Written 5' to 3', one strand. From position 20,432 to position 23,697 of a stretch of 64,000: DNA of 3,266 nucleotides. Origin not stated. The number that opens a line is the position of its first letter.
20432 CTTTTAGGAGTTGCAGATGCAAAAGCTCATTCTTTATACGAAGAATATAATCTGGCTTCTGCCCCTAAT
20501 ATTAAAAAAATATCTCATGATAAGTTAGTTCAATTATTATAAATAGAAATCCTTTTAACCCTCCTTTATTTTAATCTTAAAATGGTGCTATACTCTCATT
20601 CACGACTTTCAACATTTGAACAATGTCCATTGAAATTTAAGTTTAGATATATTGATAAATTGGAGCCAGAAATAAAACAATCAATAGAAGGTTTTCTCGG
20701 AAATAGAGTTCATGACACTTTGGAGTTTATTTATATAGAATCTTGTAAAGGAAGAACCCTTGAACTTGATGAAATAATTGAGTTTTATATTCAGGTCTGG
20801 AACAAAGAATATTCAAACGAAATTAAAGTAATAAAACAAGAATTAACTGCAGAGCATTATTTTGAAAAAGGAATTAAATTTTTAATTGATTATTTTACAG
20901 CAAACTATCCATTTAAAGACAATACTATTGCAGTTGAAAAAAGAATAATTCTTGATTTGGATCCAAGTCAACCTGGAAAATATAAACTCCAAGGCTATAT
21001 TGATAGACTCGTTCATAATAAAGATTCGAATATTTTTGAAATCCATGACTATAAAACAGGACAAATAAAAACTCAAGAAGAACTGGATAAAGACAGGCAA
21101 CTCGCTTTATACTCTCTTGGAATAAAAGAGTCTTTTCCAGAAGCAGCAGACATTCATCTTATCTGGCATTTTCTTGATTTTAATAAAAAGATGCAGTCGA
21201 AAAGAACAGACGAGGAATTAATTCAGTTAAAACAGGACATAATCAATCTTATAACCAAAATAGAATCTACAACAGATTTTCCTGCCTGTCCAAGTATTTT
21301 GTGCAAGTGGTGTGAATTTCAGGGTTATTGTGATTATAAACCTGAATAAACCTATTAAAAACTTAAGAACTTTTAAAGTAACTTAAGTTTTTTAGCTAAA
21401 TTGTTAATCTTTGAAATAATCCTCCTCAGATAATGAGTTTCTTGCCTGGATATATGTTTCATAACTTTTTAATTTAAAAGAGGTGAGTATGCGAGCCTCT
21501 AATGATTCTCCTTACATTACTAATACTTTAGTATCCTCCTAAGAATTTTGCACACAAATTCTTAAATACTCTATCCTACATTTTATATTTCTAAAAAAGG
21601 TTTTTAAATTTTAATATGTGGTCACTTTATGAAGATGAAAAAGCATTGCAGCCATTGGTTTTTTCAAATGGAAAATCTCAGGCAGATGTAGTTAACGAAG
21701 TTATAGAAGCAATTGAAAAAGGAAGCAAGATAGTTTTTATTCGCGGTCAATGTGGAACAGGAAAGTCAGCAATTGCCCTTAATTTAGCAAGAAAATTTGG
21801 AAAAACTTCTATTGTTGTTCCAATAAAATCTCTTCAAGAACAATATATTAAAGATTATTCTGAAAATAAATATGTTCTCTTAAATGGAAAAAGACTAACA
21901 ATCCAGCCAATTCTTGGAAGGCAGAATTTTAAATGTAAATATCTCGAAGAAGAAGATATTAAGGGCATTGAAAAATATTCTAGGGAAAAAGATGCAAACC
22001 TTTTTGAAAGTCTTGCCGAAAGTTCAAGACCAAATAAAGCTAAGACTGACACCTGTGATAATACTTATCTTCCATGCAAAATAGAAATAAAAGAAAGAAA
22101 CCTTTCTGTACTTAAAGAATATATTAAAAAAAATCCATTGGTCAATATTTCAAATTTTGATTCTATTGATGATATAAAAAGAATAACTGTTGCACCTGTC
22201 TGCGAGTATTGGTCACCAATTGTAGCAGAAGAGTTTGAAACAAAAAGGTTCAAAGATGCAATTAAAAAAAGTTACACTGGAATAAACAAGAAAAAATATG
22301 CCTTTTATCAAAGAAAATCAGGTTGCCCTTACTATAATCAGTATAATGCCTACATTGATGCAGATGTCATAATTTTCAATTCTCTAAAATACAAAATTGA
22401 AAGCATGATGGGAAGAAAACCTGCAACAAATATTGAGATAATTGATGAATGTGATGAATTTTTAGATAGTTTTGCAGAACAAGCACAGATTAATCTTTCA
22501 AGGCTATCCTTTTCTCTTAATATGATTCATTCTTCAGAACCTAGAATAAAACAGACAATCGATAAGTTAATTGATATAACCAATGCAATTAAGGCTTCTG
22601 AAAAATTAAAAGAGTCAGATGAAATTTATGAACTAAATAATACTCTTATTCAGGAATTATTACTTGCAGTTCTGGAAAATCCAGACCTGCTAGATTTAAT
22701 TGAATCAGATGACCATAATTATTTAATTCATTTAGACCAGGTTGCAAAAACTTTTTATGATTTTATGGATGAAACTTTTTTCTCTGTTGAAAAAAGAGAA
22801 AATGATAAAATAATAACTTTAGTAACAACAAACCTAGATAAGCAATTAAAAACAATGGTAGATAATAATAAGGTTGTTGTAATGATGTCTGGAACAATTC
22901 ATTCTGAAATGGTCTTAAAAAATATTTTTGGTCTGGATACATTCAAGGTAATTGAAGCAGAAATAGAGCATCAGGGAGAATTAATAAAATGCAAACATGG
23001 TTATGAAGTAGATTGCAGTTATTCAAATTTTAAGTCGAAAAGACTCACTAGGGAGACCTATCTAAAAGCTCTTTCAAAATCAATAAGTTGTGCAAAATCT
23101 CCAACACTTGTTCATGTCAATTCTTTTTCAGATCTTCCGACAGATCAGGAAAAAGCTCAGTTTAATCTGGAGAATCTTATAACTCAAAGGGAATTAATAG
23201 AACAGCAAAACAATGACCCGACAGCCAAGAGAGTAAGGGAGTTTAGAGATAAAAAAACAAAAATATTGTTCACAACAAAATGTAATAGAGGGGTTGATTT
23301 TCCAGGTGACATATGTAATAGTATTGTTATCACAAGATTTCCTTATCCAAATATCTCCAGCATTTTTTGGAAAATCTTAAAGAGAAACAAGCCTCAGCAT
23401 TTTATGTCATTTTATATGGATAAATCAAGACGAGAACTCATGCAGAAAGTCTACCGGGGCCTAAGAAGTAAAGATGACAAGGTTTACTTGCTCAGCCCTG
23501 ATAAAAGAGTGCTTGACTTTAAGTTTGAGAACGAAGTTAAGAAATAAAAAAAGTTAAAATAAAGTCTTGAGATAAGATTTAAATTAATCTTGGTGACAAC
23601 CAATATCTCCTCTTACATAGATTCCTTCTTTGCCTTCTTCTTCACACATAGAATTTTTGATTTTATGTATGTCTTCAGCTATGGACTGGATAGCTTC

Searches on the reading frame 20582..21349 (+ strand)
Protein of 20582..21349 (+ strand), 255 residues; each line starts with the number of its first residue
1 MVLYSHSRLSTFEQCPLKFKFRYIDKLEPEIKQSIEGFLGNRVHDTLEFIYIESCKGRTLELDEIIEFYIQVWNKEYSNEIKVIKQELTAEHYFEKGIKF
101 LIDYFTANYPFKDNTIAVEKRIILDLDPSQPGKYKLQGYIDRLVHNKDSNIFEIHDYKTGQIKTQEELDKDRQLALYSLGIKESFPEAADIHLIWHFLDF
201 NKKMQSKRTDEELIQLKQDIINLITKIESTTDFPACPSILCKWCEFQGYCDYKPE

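Call 21: search_protein_families(library=pfam, proteins=[window:20582-21349:+], max_evalue=0.01)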
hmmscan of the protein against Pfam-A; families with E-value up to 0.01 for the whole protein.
window:20582-21349:+ (255 aa): 3 families
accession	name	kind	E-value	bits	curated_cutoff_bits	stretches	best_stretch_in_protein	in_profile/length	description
PF12705.13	PDDEXK_1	-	4e-33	115.8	22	1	5-251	3-247/247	PD-(D/E)XK nuclease superfamily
PF10926.14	DUF2800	-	6.3e-06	26.1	21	1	80-250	68-232/368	Protein of unknown function (DUF2800)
PF01930.23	Cas_Cas4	-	0.0078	16.7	22.7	0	138-250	54-158/160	Domain of unknown function DUF83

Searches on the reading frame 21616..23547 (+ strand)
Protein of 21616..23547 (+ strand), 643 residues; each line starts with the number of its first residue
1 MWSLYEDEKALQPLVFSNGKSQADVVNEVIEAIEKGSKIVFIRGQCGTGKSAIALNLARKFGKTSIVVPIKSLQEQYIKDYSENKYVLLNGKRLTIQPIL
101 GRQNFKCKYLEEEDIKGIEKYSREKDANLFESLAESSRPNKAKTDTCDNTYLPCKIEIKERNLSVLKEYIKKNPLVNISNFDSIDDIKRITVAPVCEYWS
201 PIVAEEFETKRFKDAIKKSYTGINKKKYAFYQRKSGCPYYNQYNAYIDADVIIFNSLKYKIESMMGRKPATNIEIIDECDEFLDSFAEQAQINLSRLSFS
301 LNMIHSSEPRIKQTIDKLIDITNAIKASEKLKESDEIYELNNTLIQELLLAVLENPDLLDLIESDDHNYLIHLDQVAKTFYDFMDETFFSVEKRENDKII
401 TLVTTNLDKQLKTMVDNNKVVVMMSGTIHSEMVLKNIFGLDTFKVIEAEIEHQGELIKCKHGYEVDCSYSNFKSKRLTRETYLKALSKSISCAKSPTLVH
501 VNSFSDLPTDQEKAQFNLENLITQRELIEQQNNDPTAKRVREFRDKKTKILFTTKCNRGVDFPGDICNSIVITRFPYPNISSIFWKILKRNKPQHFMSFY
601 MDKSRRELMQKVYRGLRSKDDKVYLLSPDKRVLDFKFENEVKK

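Call 21: search_protein_families(library=pfam, proteins=[window:21616-23547:+], max_evalue=0.01)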
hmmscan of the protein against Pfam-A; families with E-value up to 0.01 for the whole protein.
window:21616-23547:+ (643 aa): 12 families
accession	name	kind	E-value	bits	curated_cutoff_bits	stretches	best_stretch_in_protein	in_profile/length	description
PF13307.12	Helicase_C_2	-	2.9e-17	63.6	25.3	1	489-638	4-160/170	Helicase C-terminal domain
PF04851.21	ResIII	-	3.7e-06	27.4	22.5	1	21-84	7-76/164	Type III restriction enzyme, res subunit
PF00270.35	DEAD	-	8.2e-06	26.1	26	0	28-83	6-67/167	DEAD/DEAH box helicase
PF09848.15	SLFN-g3_helicase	-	0.00014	21.7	24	1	38-118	2-66/354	Schlafen group 3, DNA/RNA helicase domain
PF06068.19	TIP49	-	0.00022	21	23.8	1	21-71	34-84/347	TIP49 P-loop domain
PF20720.3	nSTAND3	-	0.0011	19.2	27.2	1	27-76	8-57/155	Novel STAND NTPase 3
PF02562.22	PhoH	-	0.0016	18.4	27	0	27-60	10-42/205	PhoH-like protein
PF22614.2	Slo-like_RCK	-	0.0022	18.1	24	0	377-436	14-73/119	Calcium-activated potassium channel slowpoke-like RCK domain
PF06733.21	DEAD_2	-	0.0023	18.1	21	1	195-296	69-169/172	DEAD_2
PF13191.12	AAA_16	-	0.0029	18.6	32.6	0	27-72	13-60/167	AAA ATPase domain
PF01656.29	CbiA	-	0.0067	16.8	25.4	0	39-320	1-101/125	CobQ/CobB/MinD/ParA nucleotide binding domain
PF00271.37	Helicase_C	-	0.0081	16.8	23.5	0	522-576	40-93/110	Helicase conserved C-terminal domain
